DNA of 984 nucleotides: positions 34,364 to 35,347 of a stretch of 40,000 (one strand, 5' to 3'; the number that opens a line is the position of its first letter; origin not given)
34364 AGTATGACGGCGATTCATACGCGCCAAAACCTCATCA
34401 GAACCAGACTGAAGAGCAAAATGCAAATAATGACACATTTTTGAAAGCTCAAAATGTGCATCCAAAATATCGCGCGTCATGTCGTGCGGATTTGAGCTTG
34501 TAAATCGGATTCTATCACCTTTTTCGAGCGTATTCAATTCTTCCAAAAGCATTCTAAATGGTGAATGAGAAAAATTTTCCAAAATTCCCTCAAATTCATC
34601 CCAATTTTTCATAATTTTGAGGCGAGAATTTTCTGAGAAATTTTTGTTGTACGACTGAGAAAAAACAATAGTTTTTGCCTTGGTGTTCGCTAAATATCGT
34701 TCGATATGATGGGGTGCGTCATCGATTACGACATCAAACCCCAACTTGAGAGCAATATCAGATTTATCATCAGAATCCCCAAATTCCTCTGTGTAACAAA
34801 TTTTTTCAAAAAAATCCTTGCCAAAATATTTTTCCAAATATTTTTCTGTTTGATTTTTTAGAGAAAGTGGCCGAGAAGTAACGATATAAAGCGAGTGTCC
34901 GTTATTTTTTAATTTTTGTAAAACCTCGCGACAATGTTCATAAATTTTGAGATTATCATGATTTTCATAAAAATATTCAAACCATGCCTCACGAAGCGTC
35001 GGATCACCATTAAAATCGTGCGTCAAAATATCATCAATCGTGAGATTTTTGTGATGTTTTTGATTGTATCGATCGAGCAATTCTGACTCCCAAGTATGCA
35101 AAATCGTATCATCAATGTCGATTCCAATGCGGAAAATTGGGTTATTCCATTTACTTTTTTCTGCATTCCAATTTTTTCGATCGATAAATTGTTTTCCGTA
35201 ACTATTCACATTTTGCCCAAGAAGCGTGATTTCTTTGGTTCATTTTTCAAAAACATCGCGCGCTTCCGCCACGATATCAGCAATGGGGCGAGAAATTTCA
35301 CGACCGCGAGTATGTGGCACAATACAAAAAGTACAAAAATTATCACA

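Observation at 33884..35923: MiaB methylthiotransferase with a complete NT5C/HAD-type nucleotidase-like module inserted in frame inside the radical-SAM domain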

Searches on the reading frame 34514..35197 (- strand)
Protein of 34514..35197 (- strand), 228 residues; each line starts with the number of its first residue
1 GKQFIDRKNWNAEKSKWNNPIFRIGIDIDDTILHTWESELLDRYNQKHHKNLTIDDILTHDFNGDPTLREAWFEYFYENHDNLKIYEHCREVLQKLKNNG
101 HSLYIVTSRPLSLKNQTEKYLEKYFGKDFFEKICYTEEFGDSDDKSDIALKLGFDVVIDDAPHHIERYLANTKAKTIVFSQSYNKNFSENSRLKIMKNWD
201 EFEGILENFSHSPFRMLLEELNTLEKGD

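Call 5: search_protein_families(library=pfam, max_evalue=1, proteins=[window:34514-35197:-])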
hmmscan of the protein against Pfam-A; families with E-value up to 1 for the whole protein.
seq(228 aa): 8 families
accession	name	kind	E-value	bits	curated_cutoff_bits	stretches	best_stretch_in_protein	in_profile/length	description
PF06941.18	NT5C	-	3.2e-13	50.4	24.8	1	24-204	4-172/180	5' nucleotidase, deoxy (Pyrimidine), cytosolic type C protein (NT5C)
PF13419.12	HAD_2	-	1.6e-09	38.5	23.8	1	42-140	33-132/178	Haloacid dehalogenase-like hydrolase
PF03767.20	Acid_phosphat_B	-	4.3e-05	23.6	27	1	24-124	80-160/230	HAD superfamily, subfamily IIIB (Acid phosphatase)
PF00702.32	Hydrolase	-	0.00014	22.8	26.4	1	75-152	89-167/191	haloacid dehalogenase-like hydrolase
PF08282.18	Hydrolase_3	-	0.00087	19.5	20.9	1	81-120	12-51/255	haloacid dehalogenase-like hydrolase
PF11019.14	DUF2608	-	0.0025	17.8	22.6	1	26-123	23-121/244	Protein of unknown function (DUF2608)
PF09949.15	APP1_cat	-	0.068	13.5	27.1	0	54-124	7-76/154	Phosphatidate phosphatase APP1, catalytic domain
PF08235.19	LNS2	-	0.13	12.1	32.3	1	90-124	81-115/226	LNS2 (Lipin/Ned1/Smp2)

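Call 6: search_protein_families(library=ncbifam, max_evalue=1, proteins=[window:34514-35197:-])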
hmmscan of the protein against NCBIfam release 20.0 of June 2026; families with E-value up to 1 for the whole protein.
seq(228 aa): 15 families
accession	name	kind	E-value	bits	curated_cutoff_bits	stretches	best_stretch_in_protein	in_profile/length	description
TIGR02253.1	CTE7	subfamily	0.00018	21.4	169.75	1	45-140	57-147/221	TIGR02253 family HAD-type hydrolase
TIGR01549.1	HAD-SF-IA-v1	subfamily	0.00027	21.3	23.3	1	26-126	4-102/149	HAD-IA family hydrolase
NF009695.0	PRK13222.1-2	equivalog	0.0017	17.9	225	1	72-133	80-140/226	phosphoglycolate phosphatase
TIGR01509.1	HAD-SF-IA-v3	subfamily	0.0018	18.5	29.4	1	26-122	4-101/154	HAD-IA family hydrolase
NF009804.0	PRK13288.1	equivalog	0.0019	17.7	218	1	68-133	65-128/215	pyrophosphatase PpaX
TIGR01681.1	HAD-SF-IIIC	subfamily_domain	0.0022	18.8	35.75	1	66-170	9-90/132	HAD-IIIC family phosphatase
TIGR00099.1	Cof-subfamily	subfamily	0.0023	17.6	137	1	70-122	12-51/256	Cof-type HAD-IIB family hydrolase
TIGR02254.1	YjjG_YfnB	equivalog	0.0035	16.8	159.9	1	75-140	88-149/223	YjjG family noncanonical pyrimidine nucleotidase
TIGR01685.1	MDP-1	equivalog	0.018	15.2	53.75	1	82-108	43-69/174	magnesium-dependent phosphatase-1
TIGR01662.1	HAD-SF-IIIA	subfamily_domain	0.032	14.3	44.6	1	75-110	16-51/141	HAD-IIIA family hydrolase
TIGR01449.2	PGP_bact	equivalog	0.081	12.4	180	1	73-115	72-116/213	phosphoglycolate phosphatase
NF007857.0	PRK10566.1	equivalog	0.1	12.4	201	1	151-194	52-95/249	esterase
NF011252.0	PRK14658.1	equivalog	0.15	12.2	149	0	111-139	74-102/115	holo-ACP synthase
NF033226.1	small_MntS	equivalog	0.15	11.6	36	1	201-219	3-21/41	manganase accumulation protein MntS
NF011112.0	PRK14540.1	equivalog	0.16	11.8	202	1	92-134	22-63/135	nucleoside-diphosphate kinase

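Call 13: find_homologous_proteins(query=A2)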
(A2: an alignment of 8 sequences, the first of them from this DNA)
Query A2 (8 sequences) (194 aa, profile of the alignment): 61 proteins with E <= 0.001 among 3399 candidates.
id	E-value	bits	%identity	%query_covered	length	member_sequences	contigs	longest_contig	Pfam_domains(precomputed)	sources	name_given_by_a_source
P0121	1.8e-68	248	93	77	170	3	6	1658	PF13419.13,PF06941.18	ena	-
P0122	9.3e-56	207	42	92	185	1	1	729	-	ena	-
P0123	1.5e-55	206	94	63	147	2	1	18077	PF13419.13,PF06941.18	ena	-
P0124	2.7e-52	195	44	91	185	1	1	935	PF06941.18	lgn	-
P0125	3.0e-49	185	42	97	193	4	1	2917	-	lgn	-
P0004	3.2e-45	172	72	56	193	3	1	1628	PF13419.13,PF04055.28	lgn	-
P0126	2.7e-30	124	99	39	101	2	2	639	-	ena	-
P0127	3.4e-26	110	99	35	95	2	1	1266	-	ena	-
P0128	2.3e-19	88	25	93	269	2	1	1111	PF06941.18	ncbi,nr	ncbi:MAG: hypothetical protein KAS01_03275, partial [Candidatus Pacebacteria bacterium]|nr:hypotheti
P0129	6.6e-19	86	29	95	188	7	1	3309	PF06941.18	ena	-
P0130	1.4e-15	76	28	93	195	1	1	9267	PF13419.13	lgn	-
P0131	4.0e-14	71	26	97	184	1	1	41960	-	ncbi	-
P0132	5.6e-14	70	28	63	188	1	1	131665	PF06941.18,PF00702.33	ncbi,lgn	-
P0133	3.1e-13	68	28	93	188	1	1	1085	PF06941.18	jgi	jgi:5'(3')-deoxyribonucleotidase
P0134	5.2e-13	67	29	96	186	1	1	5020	PF06941.18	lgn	-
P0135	6.3e-13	67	26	97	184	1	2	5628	PF06941.18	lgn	-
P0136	6.6e-13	67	32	96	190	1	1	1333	PF06941.18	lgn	-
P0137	1.4e-12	66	28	92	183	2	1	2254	PF06941.18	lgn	-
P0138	1.8e-12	65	30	96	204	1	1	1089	PF06941.18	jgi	jgi:5'-nucleotidase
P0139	2.2e-12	65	31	96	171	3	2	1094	PF06941.18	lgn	-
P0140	2.4e-12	65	28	97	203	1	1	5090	PF06941.18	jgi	jgi:5'-nucleotidase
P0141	6.4e-12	64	31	96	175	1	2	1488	PF06941.18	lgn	-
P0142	1.6e-11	62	27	90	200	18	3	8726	PF13419.13,PF06941.18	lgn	-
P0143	1.7e-11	62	27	93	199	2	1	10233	PF06941.18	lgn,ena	-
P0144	2.0e-11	62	28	90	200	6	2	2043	PF13419.13,PF06941.18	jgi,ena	-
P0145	2.4e-11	62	27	90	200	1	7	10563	PF13419.13,PF06941.18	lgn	-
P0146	3.0e-11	61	27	90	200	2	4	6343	PF13419.13,PF06941.18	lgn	-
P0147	3.6e-11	61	27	94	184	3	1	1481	PF06941.18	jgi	jgi:uncharacterized HAD superfamily protein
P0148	1.1e-10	60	26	96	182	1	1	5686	PF06941.18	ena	-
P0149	1.7e-10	59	28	94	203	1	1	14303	PF13419.13,PF06941.18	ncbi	-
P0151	4.8e-10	57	24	96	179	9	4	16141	PF06941.18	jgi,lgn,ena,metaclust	metaclust:\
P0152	7.3e-10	57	-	-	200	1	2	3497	PF06941.18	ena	-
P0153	8.1e-10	57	28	85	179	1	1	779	PF06941.18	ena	-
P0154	1.1e-9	56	27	97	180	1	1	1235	PF06941.18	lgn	-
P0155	1.5e-9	56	25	97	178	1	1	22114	PF06941.18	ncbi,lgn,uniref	ncbi:5' nucleotidase, NT5C type [Bacillus smithii]|uniref:5' nucleotidase, NT5C type n=1 Tax=Bacillu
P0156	1.5e-9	56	29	96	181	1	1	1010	PF06941.18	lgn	-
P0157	1.6e-9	56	28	97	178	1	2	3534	PF06941.18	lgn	-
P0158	2.6e-9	55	23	88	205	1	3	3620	PF06941.18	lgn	-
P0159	3.2e-9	55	35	55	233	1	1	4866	PF06941.18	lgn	-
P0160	5.3e-9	54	25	98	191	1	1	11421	PF13419.13,PF06941.18,PF00702.33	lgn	-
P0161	1.7e-8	52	26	98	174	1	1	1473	PF06941.18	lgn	-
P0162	2.4e-8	52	30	84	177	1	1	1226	PF06941.18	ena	-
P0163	4.0e-8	51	29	89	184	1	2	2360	PF06941.18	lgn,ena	-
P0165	7.3e-8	50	28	95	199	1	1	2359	PF06941.18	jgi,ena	-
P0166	8.6e-8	50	26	93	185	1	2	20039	PF06941.18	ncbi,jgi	jgi:uncharacterized HAD superfamily protein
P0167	1.3e-7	50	23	92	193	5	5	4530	PF06941.18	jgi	-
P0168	2.0e-7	49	27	98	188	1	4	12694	PF06941.18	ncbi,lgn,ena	-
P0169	5.4e-7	48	27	96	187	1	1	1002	PF06941.18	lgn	-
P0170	8.5e-7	47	28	85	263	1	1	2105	PF06941.18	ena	-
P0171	1.1e-6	47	30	64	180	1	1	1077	PF06941.18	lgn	-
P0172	2.1e-6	46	28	92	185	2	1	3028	PF06941.18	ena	-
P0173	2.2e-6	46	25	92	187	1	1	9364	PF06941.18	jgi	-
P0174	3.5e-6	45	21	86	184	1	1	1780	PF06941.18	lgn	-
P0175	4.1e-6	45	26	89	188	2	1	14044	PF06941.18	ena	-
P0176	5.0e-6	44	26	97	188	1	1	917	PF06941.18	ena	-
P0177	1.2e-5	43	29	85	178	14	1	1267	PF06941.18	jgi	jgi:5'(3')-deoxyribonucleotidase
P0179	2.6e-5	42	30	71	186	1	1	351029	PF06941.18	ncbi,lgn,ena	-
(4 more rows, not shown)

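Call 17: find_related_loci(query=A3, collection=genome_contigs, flank=6000)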
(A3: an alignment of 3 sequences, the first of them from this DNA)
Query A3 (194 aa) in genome_contigs; peptide patterns used: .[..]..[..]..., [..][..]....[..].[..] (x = any residue, [..] = any of these).
417 stretches matched a pattern; 72 encode a relative of the query (tblastn E <= 1e-3); 72 distinct loci.
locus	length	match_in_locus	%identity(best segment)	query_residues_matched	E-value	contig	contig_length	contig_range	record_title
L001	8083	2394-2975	95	1-194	1e-125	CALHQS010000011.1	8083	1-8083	MAG TPA_asm: uncultured Candidatus Gracilibacteria bacterium isolate ERR589666_bin.20_CONCOCT_v1.1_MAG genome assembly,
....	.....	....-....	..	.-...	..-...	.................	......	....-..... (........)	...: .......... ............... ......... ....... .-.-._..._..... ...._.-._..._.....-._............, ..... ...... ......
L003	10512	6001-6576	40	2-192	1e-43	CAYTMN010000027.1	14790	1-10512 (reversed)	MAG TPA_asm: uncultured Candidatus Peribacteria bacterium isolate SRP285395_co1_5 genome assembly, contig: NODE_6432_len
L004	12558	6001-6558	40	5-192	3e-41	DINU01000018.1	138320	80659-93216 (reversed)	MAG TPA_asm: Patescibacteria group bacterium UBA5532 UBA5532_contig_832, whole genome shotgun sequence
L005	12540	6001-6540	43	9-188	9e-40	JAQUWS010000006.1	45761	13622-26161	MAG: Candidatus Gracilibacteria bacterium isolate STD2_196 NODE_2700_length_45761_cov_8.988430_Sandtown_D2, whole genome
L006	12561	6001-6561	42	5-189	9e-40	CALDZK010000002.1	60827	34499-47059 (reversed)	MAG: uncultured Candidatus Gracilibacteria bacterium isolate H1_Bin_Bin_94_1 genome assembly, contig: c_000000290286, wh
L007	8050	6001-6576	39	2-193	5e-39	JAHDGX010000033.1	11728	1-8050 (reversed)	MAG: Candidatus Gracilibacteria bacterium isolate MAG-56 RZ_15657, whole genome shotgun sequence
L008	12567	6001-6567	41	5-193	2e-39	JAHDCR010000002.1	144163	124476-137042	MAG: Candidatus Gracilibacteria bacterium isolate MAG-139 RZ_300, whole genome shotgun sequence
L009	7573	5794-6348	41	5-189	5e-38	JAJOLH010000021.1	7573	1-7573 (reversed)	MAG: Candidatus Gracilibacteria bacterium isolate MAG-1076 c_000000000414, whole genome shotgun sequence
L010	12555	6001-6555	36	5-189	2e-33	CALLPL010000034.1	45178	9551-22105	MAG: uncultured Candidatus Gracilibacteria bacterium isolate H3_Bin_METABAT__46_1_1 genome assembly, contig: c_000001609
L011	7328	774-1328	29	5-184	3e-16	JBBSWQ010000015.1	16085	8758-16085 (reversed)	MAG: archaeon isolate H51-bin154_1 H51_bin154_1_000000000015, whole genome shotgun sequence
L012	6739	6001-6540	29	5-185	2e-15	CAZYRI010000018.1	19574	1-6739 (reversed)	MAG TPA_asm: uncultured Clostridium sp. isolate SRP225648_co1_36 genome assembly, contig: NODE_6728_length_19574_cov_13.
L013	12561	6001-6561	29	5-185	2e-15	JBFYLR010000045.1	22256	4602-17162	MAG: Nanoarchaeota archaeon isolate PPR_0041 k121_6233818, whole genome shotgun sequence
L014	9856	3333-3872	29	4-184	2e-14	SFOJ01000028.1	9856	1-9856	MAG: Mollicutes bacterium isolate W3P13.010 Contig2562, whole genome shotgun sequence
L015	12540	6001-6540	29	4-184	3e-14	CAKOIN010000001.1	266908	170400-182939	MAG: uncultured Bacilli bacterium isolate REFINED_METABAT215_TOP10_CONTIGS_1500_ASSEMBLY_K77_MERGED__Hadza_MoBio_hadza-A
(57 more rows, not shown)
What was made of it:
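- Tried and rejected: It worked with 3 sequences (call 17).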

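Call 18: find_encoding_contigs(protein=P0125, flank=3000, max_places=3)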
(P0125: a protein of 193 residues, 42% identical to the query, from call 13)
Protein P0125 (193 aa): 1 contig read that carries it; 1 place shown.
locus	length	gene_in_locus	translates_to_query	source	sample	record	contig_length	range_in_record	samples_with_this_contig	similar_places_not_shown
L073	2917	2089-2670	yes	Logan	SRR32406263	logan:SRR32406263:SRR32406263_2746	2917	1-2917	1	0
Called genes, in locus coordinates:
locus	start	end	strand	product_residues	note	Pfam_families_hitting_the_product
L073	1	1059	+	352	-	?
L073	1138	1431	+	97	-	-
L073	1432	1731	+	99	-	-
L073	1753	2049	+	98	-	-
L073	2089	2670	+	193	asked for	-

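Call 19: find_encoding_contigs(protein=P0124, flank=3000, max_places=3)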
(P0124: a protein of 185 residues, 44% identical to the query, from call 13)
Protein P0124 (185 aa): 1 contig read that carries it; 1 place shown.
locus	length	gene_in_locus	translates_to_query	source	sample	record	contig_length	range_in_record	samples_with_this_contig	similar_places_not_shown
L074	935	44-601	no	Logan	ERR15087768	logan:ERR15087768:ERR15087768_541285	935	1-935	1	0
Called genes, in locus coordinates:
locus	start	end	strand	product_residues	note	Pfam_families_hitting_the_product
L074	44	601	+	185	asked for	PF06941:NT5C (weak)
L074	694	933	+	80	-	?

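Call 39: predict_structure(alignment_id=A6)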
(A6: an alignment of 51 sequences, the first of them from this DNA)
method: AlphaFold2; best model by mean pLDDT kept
length: 195 residues; sequences in the alignment: 51
mean_pLDDT: 92.4   pTM: 0.88
mean pLDDT of the five models: 92.4, 92.3, 91.9, 91.6, 91.1
residues with pLDDT >= 90: 134; 70-90: 58; 50-70: 3; < 50: 0
segments of 3 or more residues with pLDDT < 50: none
pLDDT, mean of each block of 10 residues (from residue 1): 94 91 86 85 75 86 91 98 98 94 97 98 89 98 96 98 91 97 97 89
secondary structure, 60 per line:
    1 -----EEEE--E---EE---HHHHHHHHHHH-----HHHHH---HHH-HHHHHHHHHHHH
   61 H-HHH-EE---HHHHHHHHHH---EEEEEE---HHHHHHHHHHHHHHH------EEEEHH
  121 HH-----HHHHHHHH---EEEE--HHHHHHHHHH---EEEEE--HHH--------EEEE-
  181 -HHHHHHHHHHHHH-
elements in order: E6-9 H21-31 H37-41 H49-61 H72-81 E85-90 H94-108 E115-118 H119-122 H128-135 E139-142 H145-154 E158-162 E176-179 H182-194
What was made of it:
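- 34565..35143 (-): Nested NT5C-type HAD phosphatase domain, aa 261-453. Motif I DIDDT is at 35105-35119, motif II VTSR at 34871-34882, the motif III Lys (DDKSD) at 34757-34771, and motif IV IDDAPHH at 34706-34726. AF2 pLDDT 92.4 (call 39).
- On Nested-domain (domain-insertion) protein: The insert folds alone (call 39).
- Autonomous fold: the insert alone gives pLDDT 92.4 and pTM 0.88 (call 39).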

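Call 42: fold_search(model_id=the predicted structure, library=pdb)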
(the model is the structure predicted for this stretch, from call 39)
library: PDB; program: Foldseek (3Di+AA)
matches with E <= 10: 1372; with E <= 0.001: 221
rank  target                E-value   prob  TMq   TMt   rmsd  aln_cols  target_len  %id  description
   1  3bwv_A                5.5e-10  1.00  0.70  0.80   2.8       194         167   21  Crystal structure of deoxyribonucleotidase-like protein (NP_764060.1) from Staphylococcus epidermidis ATCC 12228 at 1. (released 2008-01-22)
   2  3bwv_B                1.1e-09  1.00  0.65  0.74   4.3       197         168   20  Crystal structure of deoxyribonucleotidase-like protein (NP_764060.1) from Staphylococcus epidermidis ATCC 12228 at 1. (released 2008-01-22)
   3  1q92                  8.8e-09  1.00  0.65  0.65   4.9       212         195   17  Crystal structure of human mitochondrial deoxyribonucleotidase in complex with the inhibitor PMcP-U (released 2004-04-20)
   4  6g2m                  9.4e-09  1.00  0.66  0.66   4.6       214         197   17  Crystal structure of human mitochondrial 5'(3')-deoxyribonucleotidase in complex with the inhibitor PB-PAU (released 2018-07-11)
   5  4mum                  1.0e-08  1.00  0.71  0.70   4.1       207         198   18  Crystal structure of mitochondrial 5'(3')-deoxy ribonucleotidase alternative spliced variant (released 2014-02-26)
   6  1mh9                  1.2e-08  1.00  0.69  0.69   4.8       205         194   18  Crystal Structure Analysis of deoxyribonucleotidase (released 2002-10-30)
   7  6g2l                  1.8e-08  1.00  0.69  0.68   3.8       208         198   18  Crystal structure of human mitochondrial 5'(3')-deoxyribonucleotidase in complex with the inhibitor PB-PMTMU (released 2018-07-11)
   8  4mwo                  2.1e-08  1.00  0.65  0.66   4.6       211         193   18  Crystal structure of human mitochondrial 5'(3')-deoxyribonucleotidase in complex with the inhibitor CPB-T (released 2014-09-10)
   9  3u19                  2.6e-08  1.00  0.72  0.72   3.7       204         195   19  CRYSTAL STRUCTURE OF ACYLENZYME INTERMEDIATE OF DE NOVO DESIGNED CYSTEINE ESTERASE ECH13, Northeast Structural Genomics  (released 2011-10-26)
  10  2go7_B                3.1e-08  1.00  0.62  0.60   5.2       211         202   16  CRYSTAL STRUCTURE OF A HYDROLASE FROM HALOACID DEHALOGENASE-LIKE FAMILY (SP_2064) FROM STREPTOCOCCUS PNEUMONIAE TIGR4  (released 2006-05-23)
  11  4l6a                  3.6e-08  1.00  0.66  0.64   4.4       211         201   17  Structure of human mitochondrial 5'(3')-deoxyribonucleotidase (released 2014-02-12)
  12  2jao                  4.0e-08  1.00  0.67  0.66   4.6       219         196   18  Crystal structure of D12N variant of mouse cytosolic 5'(3')- deoxyribonucleotidase (cdN) in complex with deoxyguanosine  (released 2007-11-20)
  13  3e58_B                4.0e-08  1.00  0.65  0.62   5.2       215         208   18  Crystal structure of putative beta-phosphoglucomutase from Streptococcus thermophilus (released 2008-08-26)
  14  4rn3_A                4.3e-08  1.00  0.58  0.55   6.1       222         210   14  Crystal structure of a HAD-superfamily hydrolase, subfamily IA, variant 1 (GSU2069) from Geobacter sulfurreducens PCA  (released 2014-11-26)
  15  4rn3_B                8.1e-08  1.00  0.58  0.59   5.3       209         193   14  Crystal structure of a HAD-superfamily hydrolase, subfamily IA, variant 1 (GSU2069) from Geobacter sulfurreducens PCA  (released 2014-11-26)
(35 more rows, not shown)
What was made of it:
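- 34565..35143 (-): Foldseek hits to 3bwv and mdN (call 42).
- On NT5C / 5'(3')-deoxyribonucleotidase family (PF06941, HAD superfamily): Foldseek gives 3bwv at E 5.5e-10 (TM 0.70/0.80) and mdN and cdN at TM 0.65-0.71 (calls 39, 42).
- Top structural matches are the putative deoxyribonucleotidase 3bwv (TM 0.70/0.80) and human mdN and cdN (call 42).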

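Call 44: search_solved_structures(query=A6, max_evalue=0.01)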
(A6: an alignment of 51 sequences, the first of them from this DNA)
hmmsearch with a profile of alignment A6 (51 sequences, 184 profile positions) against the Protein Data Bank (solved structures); distinct sequences matched with E-value up to 0.01: 22.
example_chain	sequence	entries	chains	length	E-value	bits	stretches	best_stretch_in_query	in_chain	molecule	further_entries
3bwv_A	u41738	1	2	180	1.5e-26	96.9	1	2-182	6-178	Putative 5'(3')-deoxyribonucleotidase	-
3u13_A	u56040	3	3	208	1.2e-08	38.6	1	2-174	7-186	artificial protein OR51 | DE NOVO DESIGNED CYSTEINE ESTERASE ECH13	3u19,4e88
1mh9_A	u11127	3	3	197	3.3e-08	37.1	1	2-174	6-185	deoxyribonucleotidase | 5(3)-deoxyribonucleotidase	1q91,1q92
4mwo_A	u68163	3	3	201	3.6e-08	37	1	2-174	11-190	5'(3')-deoxyribonucleotidase, mitochondrial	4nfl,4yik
4l6a_A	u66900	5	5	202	3.7e-08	37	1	2-174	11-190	5'(3')-deoxyribonucleotidase, mitochondrial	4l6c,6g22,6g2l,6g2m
1z4i_A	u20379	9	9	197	4.9e-07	33.3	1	51-174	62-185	5'(3')-deoxyribonucleotidase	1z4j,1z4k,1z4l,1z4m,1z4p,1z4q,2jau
4mum_A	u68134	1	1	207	5e-07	33.3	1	2-173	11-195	Mitochondrial 5' nucleotidase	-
2hsz_A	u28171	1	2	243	1.9e-06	31.4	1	3-94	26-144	novel predicted phosphatase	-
1z5g_A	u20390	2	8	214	1.9e-06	31.4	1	48-163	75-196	AphA protein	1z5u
1z88_A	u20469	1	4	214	1.1e-05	29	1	48-163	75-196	AphA protein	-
2b82_A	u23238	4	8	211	2.7e-05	27.7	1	51-163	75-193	class B acid phosphatase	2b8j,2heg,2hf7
1n8n_A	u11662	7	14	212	2.7e-05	27.7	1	51-163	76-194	Class B acid phosphatase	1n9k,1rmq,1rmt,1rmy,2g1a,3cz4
2aut_A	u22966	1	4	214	3.4e-05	27.3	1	48-163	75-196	AphA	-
2jao_A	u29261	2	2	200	0.0002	24.8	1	48-174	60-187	5'(3')-DEOXYRIBONUCLEOTIDASE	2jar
1xpj_A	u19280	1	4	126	0.00025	24.5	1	54-117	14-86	hypothetical protein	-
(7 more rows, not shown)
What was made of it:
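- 34565..35143 (-): Profile vs 3bwv, E 1.5e-26 (call 44).
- The profile of alignment A6 hits 3bwv at E 1.5e-26 (call 44).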

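Call 52: search_protein_families(library=pfam, max_evalue=0.01, proteins=[P0125, P0122])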
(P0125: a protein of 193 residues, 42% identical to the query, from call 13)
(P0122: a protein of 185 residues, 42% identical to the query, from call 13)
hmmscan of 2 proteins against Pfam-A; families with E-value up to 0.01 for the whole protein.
P0125 (193 aa): 3 families
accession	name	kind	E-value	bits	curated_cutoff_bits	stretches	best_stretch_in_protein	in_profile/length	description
PF13419.12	HAD_2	-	1.5e-05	25.6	23.8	1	43-124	51-133/178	Haloacid dehalogenase-like hydrolase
PF03767.20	Acid_phosphat_B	-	0.0053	16.7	27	0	46-126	100-177/230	HAD superfamily, subfamily IIIB (Acid phosphatase)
PF00702.32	Hydrolase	-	0.006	17.4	26.4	0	30-132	53-165/191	haloacid dehalogenase-like hydrolase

P0122 (185 aa): 0 families

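Call 73: search_protein_representatives(protein=window:34565-35134:-)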
Query: 190 residues. Proteins with E-value up to 0.001 (for the whole library): 1549; up to 1e-10: 108; up to 1e-30: 5. The best 150 are listed.
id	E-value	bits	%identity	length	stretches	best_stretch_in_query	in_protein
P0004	1.4e-41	159.0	71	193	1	1-104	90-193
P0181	5.8e-40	153.7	45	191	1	2-184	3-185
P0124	8.2e-40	153.2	47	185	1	3-179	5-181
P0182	2.8e-34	135.2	38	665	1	3-182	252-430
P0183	9.4e-31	123.7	37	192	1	4-184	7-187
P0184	5.6e-30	121.1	40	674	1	2-188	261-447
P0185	1.9e-22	96.6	42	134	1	57-182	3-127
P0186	9.7e-21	91.0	35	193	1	2-182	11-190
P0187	5.2e-20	88.6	40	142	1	69-189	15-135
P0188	1.7e-18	83.7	44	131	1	2-104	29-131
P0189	4.4e-18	82.3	34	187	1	2-187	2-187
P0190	5.7e-18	82.0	34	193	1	2-181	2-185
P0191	7.8e-18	81.5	33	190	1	2-186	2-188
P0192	1.5e-17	80.6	39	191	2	2-113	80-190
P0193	2.0e-17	80.2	33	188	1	2-182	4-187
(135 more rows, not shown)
